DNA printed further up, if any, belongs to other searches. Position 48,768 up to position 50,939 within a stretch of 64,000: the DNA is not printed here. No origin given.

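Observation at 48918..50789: N-terminally extended KamA-family radical-SAM aminomutase embedded between gcvPB and lipA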

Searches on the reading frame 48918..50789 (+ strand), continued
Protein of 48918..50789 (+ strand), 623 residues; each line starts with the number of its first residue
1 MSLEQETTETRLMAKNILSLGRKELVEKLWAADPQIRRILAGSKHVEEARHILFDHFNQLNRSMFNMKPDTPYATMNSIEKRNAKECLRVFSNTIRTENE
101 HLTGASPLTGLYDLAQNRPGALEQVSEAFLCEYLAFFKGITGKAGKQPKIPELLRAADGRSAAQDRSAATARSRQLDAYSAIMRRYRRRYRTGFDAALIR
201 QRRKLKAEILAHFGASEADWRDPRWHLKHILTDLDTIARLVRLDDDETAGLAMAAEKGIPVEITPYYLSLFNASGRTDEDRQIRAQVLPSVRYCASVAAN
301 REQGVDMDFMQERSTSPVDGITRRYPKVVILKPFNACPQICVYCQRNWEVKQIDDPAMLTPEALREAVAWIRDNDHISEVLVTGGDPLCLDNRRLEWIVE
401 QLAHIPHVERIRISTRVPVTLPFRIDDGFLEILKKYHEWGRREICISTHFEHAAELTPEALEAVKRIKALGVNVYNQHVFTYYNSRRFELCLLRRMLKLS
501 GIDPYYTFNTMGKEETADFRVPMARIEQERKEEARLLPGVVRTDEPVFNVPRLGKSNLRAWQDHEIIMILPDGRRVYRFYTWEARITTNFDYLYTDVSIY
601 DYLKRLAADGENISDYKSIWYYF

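Call 62: search_protein_families(library=pfam, proteins=[L006:3378-5480:+, L006:5520-7601:-, L006:7834-9705:+, L020:12843-13985:-, L020:14093-14764:-, L020:15033-16553:-, L012:13769-15178:+, L005:12116-14146:+, L010:16693-18003:-, L020:3860-5176:-], max_evalue=0.00001)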
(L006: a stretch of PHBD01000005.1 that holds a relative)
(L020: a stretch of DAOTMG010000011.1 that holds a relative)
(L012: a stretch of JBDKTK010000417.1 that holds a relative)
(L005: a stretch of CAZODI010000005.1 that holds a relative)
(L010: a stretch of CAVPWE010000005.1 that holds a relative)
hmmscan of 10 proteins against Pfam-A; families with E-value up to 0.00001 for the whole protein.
L006:3378-5480:+ (700 aa): 5 families
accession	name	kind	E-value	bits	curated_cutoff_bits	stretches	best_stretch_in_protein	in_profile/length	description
PF13549.11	ATP-grasp_5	-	1.5e-67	227.6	27.6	1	480-695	4-220/221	ATP-grasp domain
PF13607.11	Succ_CoA_lig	-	2.3e-41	141.2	27.4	1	155-286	4-138/138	Succinyl-CoA ligase like flavodoxin domain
PF13380.12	CoA_binding_2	-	4.8e-17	62.9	22.8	1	8-134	1-115/116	CoA binding domain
PF02629.25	CoA_binding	-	6.3e-08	33.7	22.3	1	7-98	3-97/97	CoA binding domain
PF19045.5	Ligase_CoA_2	-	1e-07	32.6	23.7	1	300-421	2-121/162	Ligase-CoA domain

L006:5520-7601:- (693 aa): 2 families
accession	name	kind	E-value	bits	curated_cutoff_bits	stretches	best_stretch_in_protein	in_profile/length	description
PF01144.29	CoA_trans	-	7.8e-29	101.1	23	1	59-293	6-216/217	Coenzyme A transferase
PF16957.11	Mal_decarbox_Al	-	7e-06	25.1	25.4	0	215-320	132-229/546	Malonate decarboxylase, alpha subunit, transporter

L006:7834-9705:+ (623 aa): 0 families

L020:12843-13985:- (380 aa): 1 family
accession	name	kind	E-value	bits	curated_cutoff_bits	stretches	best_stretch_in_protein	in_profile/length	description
PF02811.25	PHP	-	1.6e-06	28.9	26.4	1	30-67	2-40/164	PHP domain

L020:14093-14764:- (223 aa): 1 family
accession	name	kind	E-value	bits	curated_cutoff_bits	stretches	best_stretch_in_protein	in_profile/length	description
PF00730.31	HhH-GPD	-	1.1e-17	64.7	26.2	1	34-178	1-107/108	HhH-GPD superfamily base excision DNA repair protein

L020:15033-16553:- (506 aa): 6 families
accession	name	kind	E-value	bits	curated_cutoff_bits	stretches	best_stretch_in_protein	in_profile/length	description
PF13365.12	Trypsin_2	-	4.3e-38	131.7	27.6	1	135-269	1-144/144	Trypsin-like peptidase domain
PF13180.12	PDZ_2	-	1e-29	103.1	27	2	306-396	2-80/80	PDZ domain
PF00089.32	Trypsin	-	4.8e-24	85.9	20.6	1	134-292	26-219/220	Trypsin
PF00595.29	PDZ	-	7.9e-24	84.3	23.2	2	301-383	7-80/81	PDZ domain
PF17820.7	PDZ_6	-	1.2e-23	83.1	27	2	440-494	1-54/54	PDZ domain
PF12812.13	PDZ_1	-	2.2e-08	34.4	28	0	417-476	12-69/78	PDZ-like domain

L012:13769-15178:+ (469 aa): 11 families
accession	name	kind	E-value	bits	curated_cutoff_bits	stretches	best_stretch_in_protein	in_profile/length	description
PF07992.20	Pyr_redox_2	-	1.9e-56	192.1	26.1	1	26-343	1-291/291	Pyridine nucleotide-disulphide oxidoreductase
PF00070.33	Pyr_redox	-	9.9e-22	77.7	22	1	193-266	1-78/82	Pyridine nucleotide-disulphide oxidoreductase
PF02852.28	Pyr_redox_dim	-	3.3e-21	76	25.3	1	364-467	2-107/110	Pyridine nucleotide-disulphide oxidoreductase, dimerisation domain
PF13738.12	Pyr_redox_3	-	1.6e-11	44.4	30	1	30-327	2-305/305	Pyridine nucleotide-disulphide oxidoreductase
PF12831.13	FAD_oxidored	-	1.4e-09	38.2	27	1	27-71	1-46/416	FAD dependent oxidoreductase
PF03486.20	HI0933_like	-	5.2e-08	33.1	50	0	27-58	2-33/244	HI0933-like protein Rossmann domain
PF01494.25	FAD_binding_3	-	6.4e-08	32.6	22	0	193-223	3-33/349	FAD binding domain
PF01134.28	GIDA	-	6.4e-08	32.5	22.1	1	27-115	1-97/391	Glucose inhibited division protein A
PF01266.30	DAO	-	1.3e-07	31.9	27.9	0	194-221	2-29/353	FAD dependent oxidoreductase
PF01262.27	AlaDh_PNT_C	-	2.1e-07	31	23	0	191-222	28-59/214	Alanine dehydrogenase/PNT, C-terminal domain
PF13450.12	NAD_binding_8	-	4.3e-06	27.4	21.9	0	30-64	1-36/68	NAD(P)-binding Rossmann-like domain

L005:12116-14146:+ (676 aa): 1 family
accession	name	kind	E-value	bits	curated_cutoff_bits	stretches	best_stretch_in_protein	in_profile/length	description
PF07690.21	MFS_1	-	3e-32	112.3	33.4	2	293-627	14-342/347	Major Facilitator Superfamily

L010:16693-18003:- (436 aa): 2 families
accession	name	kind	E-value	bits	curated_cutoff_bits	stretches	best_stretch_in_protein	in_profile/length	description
PF12544.13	LAM_C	-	4.7e-21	75.7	26.7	1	372-429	1-58/127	Lysine-2,3-aminomutase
PF04055.27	Radical_SAM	-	4.5e-14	53.4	29.5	1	180-328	3-157/166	Radical SAM superfamily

L020:3860-5176:- (438 aa): 1 family
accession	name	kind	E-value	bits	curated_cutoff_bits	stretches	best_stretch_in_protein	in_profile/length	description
PF00155.27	Aminotran_1_2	-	4.2e-41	141.8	19.7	1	39-407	9-346/361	Aminotransferase class I and II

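Call 63: search_protein_families(library=ncbifam, proteins=[L010:16693-18003:-, L012:13769-15178:+, L006:3378-5480:+, L006:7834-9705:+], max_evalue=1e-10)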
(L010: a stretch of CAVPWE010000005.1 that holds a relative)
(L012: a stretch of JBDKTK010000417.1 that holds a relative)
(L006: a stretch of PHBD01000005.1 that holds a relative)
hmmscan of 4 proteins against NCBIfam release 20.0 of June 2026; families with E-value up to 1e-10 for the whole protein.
L010:16693-18003:- (436 aa): 6 families
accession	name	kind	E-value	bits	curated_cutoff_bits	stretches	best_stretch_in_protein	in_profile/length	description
TIGR03820.1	lys_2_3_AblA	equivalog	1.3e-145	485.3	525.4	1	72-429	3-362/417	lysine 2,3-aminomutase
TIGR04368.1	Glu_2_3_NH3_mut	equivalog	2.5e-126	421.5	650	1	70-426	49-403/404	glutamate 2,3-aminomutase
TIGR04468.1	arg_2_3_am_muta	equivalog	2.3e-113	378.8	600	1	75-421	1-347/351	arginine 2,3-aminomutase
TIGR00238.1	TIGR00238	subfamily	1.5e-104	349.5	199.2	1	68-393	6-331/331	KamA family radical SAM protein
TIGR03822.1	AblA_like_2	hypoth_equivalog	2e-93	313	396.25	1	109-402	23-317/321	lysine-2,3-aminomutase-like protein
TIGR03821.1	EFP_modif_epmB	equivalog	4.8e-74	249.2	369.3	1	79-399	1-320/321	EF-P beta-lysylation protein EpmB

L012:13769-15178:+ (469 aa): 37 families (the best 25 are shown)
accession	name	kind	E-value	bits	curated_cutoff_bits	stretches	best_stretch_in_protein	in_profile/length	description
TIGR01350.1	lipoamide_DH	equivalog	3.9e-122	408.3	408.8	1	26-466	2-447/461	dihydrolipoyl dehydrogenase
NF004943.0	PRK06292.2-1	equivalog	1.1e-83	281.6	432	1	24-467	2-449/456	dihydrolipoyl dehydrogenase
NF004776.0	PRK06116.1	equivalog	1.4e-77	261.7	480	1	23-464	2-444/450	glutathione-disulfide reductase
TIGR02053.1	MerA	equivalog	1.6e-77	261.5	454.45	1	26-466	1-446/465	mercury(II) reductase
NF004991.0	PRK06370.1-3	subfamily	2.4e-76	257.3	620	1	23-467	33-481/509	FAD-containing oxidoreductase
NF003585.0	PRK05249.1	equivalog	4.9e-75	252.9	465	1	23-464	4-448/464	Si-specific NAD(P)(+) transhydrogenase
TIGR01421.1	gluta_reduc_1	equivalog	2.7e-70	237.8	556.15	1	24-465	1-445/450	glutathione-disulfide reductase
NF005883.0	PRK07845.1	equivalog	4.1e-70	237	479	1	27-466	4-452/466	NAD(P)H-quinone dehydrogenase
NF004945.0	PRK06292.2-3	equivalog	8.5e-70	235.9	494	1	24-466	2-445/457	dihydrolipoyl dehydrogenase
TIGR01424.1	gluta_reduc_2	equivalog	1.4e-65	221.6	606.05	1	26-464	3-440/446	glutathione-disulfide reductase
NF004947.0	PRK06292.2-5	equivalog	5.5e-65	220.1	592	1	24-466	2-451/474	dihydrolipoyl dehydrogenase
NF005572.0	PRK07251.1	equivalog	1e-63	215.6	537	1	24-468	2-434/438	FAD-containing oxidoreductase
NF004992.0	PRK06370.1-4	equivalog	3.8e-63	213.5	629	1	23-467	2-449/459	FAD-containing oxidoreductase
NF004946.0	PRK06292.2-4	subfamily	8.3e-61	206.2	634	1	25-466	3-463/487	dihydrolipoyl dehydrogenase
NF004939.0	PRK06292.1-1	equivalog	5.8e-60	203.3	435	1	24-466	4-451/476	dihydrolipoyl dehydrogenase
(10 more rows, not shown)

L006:3378-5480:+ (700 aa): 4 families
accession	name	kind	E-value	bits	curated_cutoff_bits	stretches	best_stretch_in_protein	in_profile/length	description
NF045494.1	AcCoALig_Archglob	equivalog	3e-126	422.5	1200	2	2-447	219-657/665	acetate--CoA ligase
NF045493.1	HydDutCoALig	equivalog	1.7e-112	377.3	1300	1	3-695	5-697/698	4-hydroxybutyrate--CoA ligase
NF045492.1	HydPropCoALig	equivalog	1.9e-105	353.7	1300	2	1-391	248-638/700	3-hydroxypropionate--CoA ligase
TIGR02717.1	AcCoA-syn-alpha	equivalog_domain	2.3e-99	333.1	567.15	1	1-448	1-442/447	acetate--CoA ligase alpha subunit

L006:7834-9705:+ (623 aa): 0 families

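Call 70: find_encoding_contigs(protein=P0106, flank=8000, max_places=2)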
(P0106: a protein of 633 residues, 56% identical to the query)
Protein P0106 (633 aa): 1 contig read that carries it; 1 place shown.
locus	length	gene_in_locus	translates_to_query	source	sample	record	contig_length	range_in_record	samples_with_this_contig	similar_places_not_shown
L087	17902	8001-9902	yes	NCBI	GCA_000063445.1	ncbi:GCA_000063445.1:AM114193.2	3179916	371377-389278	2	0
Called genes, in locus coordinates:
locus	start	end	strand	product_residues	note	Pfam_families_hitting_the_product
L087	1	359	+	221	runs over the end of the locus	PF03692:CxxCxxCC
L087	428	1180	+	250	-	PF21003:NucS_N, PF01939:NucS_C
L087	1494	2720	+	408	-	PF07690:MFS_1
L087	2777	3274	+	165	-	PF01927:Mut7-C, PF18480:DUF5615 (weak)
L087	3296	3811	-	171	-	PF03551:PadR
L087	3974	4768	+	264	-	PF01791:DeoC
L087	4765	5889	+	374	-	PF01959:DHQS, PF26558:DHQS_2nd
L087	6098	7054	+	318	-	PF05448:AXE1, PF01738:DLH, PF00561:Abhydrolase_1 (weak), PF12146:Hydrolase_4 (weak)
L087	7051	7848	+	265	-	PF00432:Prenyltrans (faint), PF07678:TED_complement (faint), PF13249:SQHop_cyclase_N (faint), PF13243:SQHop_cyclase_C (weak)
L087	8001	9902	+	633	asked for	PF04055:Radical_SAM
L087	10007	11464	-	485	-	PF02386:TrkH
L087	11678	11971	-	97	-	-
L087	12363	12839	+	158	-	PF08002:DUF1697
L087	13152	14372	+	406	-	-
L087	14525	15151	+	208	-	PF01810:LysE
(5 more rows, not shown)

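Call 71: search_protein_families(library=pfam, proteins=[L063:8578-9846:+, L063:11865-13010:+, L075:7696-9855:+, L075:11817-13250:-, L073:7736-9061:+, L073:11339-13267:+, L044:12310-13767:-, L070:111-731:+, L072:12386-13324:-, L062:3886-4836:+], max_evalue=0.00001)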
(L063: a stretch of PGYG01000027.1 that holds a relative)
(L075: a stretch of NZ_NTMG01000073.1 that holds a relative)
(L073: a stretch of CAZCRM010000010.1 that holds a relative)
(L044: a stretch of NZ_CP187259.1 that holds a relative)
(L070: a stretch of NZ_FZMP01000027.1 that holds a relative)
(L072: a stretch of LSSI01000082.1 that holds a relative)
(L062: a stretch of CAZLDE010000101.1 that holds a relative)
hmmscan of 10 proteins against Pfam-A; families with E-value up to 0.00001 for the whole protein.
L063:8578-9846:+ (422 aa): 1 family
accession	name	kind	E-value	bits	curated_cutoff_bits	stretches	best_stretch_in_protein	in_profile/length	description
PF00368.23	HMG-CoA_red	-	1.9e-111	373.1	27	1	16-379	3-367/368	Hydroxymethylglutaryl-coenzyme A reductase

L063:11865-13010:+ (381 aa): 1 family
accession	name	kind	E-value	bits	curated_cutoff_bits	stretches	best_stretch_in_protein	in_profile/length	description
PF13310.11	Virulence_RhuM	-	3.9e-112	374.1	33.7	1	112-358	1-246/252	Virulence protein RhuM family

L075:7696-9855:+ (719 aa): 2 families
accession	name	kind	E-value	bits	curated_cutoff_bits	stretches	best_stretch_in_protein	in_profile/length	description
PF04055.27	Radical_SAM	-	8.7e-18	65.5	29.5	1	320-481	3-166/166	Radical SAM superfamily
PF05402.18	PqqD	-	9.6e-09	35.9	23.4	1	652-716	3-67/67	Coenzyme PQQ synthesis protein D (PqqD)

L075:11817-13250:- (477 aa): 7 families
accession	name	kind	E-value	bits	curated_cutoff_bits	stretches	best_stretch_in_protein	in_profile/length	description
PF01593.30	Amino_oxidase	-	1.9e-54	186.1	19.8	1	54-472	2-443/443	Flavin containing amine oxidoreductase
PF13450.12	NAD_binding_8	-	1.9e-13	50.9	21.9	1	48-114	1-67/68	NAD(P)-binding Rossmann-like domain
PF12831.13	FAD_oxidored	-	1.8e-07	31.3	27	1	45-90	1-46/416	FAD dependent oxidoreductase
PF03486.20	HI0933_like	-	9.9e-07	28.9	50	0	45-82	2-39/244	HI0933-like protein Rossmann domain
PF01946.23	Thi4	-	1.2e-06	28.3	26.2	1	41-82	15-57/235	Thi4 family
PF01266.30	DAO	-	3.9e-06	27.1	27.9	0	45-80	1-40/353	FAD dependent oxidoreductase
PF07992.20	Pyr_redox_2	-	6.1e-06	26.3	26.1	0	31-81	130-179/291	Pyridine nucleotide-disulphide oxidoreductase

L073:7736-9061:+ (441 aa): 2 families
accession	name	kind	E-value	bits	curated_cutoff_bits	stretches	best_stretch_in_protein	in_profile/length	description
PF01979.26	Amidohydro_1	-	8.5e-22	78.3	25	1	50-379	1-321/345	Amidohydrolase family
PF07969.17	Amidohydro_3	-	1.3e-13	51.7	29.7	1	336-413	404-472/472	Amidohydrolase family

L073:11339-13267:+ (642 aa): 4 families
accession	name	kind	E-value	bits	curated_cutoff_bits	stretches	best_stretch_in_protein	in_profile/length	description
PF12727.12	PBP_like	-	6.4e-58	195.5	27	1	434-617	11-192/193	PBP superfamily domain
PF03453.22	MoeA_N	-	7.7e-43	146.4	30.8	1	17-181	1-160/160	MoeA N-terminal region (domain I and II)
PF00994.29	MoCF_biosynth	-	3.8e-30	104.9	26.6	1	193-330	1-144/144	Probable molybdopterin binding domain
PF03454.20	MoeA_C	-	5.3e-14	52.6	22.1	1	342-406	1-71/72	MoeA C-terminal region (domain IV)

L044:12310-13767:- (485 aa): 1 family
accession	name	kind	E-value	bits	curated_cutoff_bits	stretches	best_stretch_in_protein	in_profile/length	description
PF02386.22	TrkH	-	2.6e-75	254.3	27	1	67-477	29-491/502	Cation transport protein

L070:111-731:+ (206 aa): 2 families
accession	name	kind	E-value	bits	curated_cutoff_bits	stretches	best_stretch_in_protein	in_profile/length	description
PF18955.5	DUF5698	-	1.3e-24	86.8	27.5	1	41-98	1-58/58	Domain of unknown function (DUF5698)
PF10035.14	DUF2179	-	5e-14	52.3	22.8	1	131-179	1-51/55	Uncharacterized protein conserved in bacteria (DUF2179)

L072:12386-13324:- (312 aa): 0 families

L062:3886-4836:+ (316 aa): 1 family
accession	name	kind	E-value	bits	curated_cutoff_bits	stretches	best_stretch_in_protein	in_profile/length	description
PF00982.27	Glyco_transf_20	-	1.2e-109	367.6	32.5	1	2-312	159-472/473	Glycosyltransferase family 20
